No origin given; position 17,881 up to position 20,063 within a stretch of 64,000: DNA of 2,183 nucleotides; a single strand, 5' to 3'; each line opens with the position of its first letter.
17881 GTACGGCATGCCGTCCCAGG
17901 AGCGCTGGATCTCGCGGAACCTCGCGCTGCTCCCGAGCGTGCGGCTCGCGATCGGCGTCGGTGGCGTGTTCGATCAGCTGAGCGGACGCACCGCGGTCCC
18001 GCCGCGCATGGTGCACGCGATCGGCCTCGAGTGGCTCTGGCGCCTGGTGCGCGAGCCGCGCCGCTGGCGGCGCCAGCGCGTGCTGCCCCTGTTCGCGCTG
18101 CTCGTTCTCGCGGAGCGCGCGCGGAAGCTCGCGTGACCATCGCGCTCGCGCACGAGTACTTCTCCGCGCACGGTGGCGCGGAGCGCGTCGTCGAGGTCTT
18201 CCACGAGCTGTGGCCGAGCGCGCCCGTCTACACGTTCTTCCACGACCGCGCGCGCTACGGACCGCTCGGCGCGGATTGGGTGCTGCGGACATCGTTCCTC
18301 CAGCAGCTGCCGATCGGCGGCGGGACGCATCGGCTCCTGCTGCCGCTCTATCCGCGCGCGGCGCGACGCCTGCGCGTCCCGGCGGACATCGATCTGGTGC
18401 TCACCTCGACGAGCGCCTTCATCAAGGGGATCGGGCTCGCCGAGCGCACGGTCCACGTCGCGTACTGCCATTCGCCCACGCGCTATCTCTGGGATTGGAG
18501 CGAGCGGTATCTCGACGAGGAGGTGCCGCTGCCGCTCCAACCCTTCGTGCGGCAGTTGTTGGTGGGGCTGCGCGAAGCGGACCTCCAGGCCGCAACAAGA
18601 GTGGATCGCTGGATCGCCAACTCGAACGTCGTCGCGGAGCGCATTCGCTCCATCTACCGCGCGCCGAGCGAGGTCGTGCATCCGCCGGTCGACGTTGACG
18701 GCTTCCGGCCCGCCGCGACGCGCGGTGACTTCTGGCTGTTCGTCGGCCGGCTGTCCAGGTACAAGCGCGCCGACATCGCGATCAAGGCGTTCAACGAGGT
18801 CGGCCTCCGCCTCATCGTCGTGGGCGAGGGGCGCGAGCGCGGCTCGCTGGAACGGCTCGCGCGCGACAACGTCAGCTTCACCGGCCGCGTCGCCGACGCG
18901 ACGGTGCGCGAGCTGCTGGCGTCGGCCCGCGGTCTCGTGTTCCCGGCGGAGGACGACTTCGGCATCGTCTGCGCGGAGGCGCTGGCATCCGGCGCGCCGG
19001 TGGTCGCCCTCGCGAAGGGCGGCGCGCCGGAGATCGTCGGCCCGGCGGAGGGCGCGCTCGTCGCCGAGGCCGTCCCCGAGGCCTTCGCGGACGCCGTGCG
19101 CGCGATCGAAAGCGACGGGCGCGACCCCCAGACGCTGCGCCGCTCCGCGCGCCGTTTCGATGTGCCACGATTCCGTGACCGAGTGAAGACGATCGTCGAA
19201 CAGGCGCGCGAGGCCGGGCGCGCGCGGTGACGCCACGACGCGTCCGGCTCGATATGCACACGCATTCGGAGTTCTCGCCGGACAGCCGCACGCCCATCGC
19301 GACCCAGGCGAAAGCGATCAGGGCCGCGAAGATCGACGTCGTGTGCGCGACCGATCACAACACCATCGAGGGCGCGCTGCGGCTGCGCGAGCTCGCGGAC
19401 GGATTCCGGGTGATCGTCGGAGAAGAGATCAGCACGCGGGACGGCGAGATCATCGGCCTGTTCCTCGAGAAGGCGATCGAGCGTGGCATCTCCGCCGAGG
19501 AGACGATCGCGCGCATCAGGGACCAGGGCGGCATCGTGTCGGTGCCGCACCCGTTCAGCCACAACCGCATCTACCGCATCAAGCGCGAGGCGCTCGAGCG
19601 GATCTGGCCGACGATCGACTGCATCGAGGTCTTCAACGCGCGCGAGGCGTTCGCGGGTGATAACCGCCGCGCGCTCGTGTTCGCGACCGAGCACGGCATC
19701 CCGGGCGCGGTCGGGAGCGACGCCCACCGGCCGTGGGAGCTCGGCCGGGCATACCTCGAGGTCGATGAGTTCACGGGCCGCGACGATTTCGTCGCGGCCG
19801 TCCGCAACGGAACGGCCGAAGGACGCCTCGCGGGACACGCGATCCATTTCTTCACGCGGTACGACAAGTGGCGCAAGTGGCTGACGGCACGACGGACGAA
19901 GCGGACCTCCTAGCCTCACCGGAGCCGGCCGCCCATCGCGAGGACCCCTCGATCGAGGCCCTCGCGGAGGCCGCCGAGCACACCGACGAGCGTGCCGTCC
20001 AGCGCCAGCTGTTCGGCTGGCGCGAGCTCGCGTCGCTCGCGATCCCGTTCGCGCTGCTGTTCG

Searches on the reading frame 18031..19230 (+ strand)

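Call 68: search_protein_families(library=pfam, proteins=[window:18031-19230:+], max_evalue=0.00001)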
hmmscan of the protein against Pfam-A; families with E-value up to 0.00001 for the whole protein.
window:18031-19230:+ (399 aa): 3 families
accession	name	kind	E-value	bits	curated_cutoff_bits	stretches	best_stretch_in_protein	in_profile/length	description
PF00534.26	Glycos_transf_1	-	7.8e-26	91.1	26.4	1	233-375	16-171/172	Glycosyl transferases group 1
PF13692.12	Glyco_trans_1_4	-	1.6e-25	90.5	27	1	236-359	5-139/142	Glycosyl transferases group 1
PF13439.12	Glyco_transf_4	-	1.4e-07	32.2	28.5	1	48-223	2-169/170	Glycosyltransferase Family 4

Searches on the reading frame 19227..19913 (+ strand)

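Call 68: search_protein_families(library=pfam, proteins=[window:19227-19913:+], max_evalue=0.00001)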
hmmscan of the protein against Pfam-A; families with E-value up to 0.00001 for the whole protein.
window:19227-19913:+ (228 aa): 2 families
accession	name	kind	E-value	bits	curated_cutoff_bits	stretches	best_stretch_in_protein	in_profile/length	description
PF13263.12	PHP_C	-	1.5e-16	60.1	21.3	1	145-196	3-55/56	PHP-associated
PF02811.25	PHP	-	2e-07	32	26.4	1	9-71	1-66/164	PHP domain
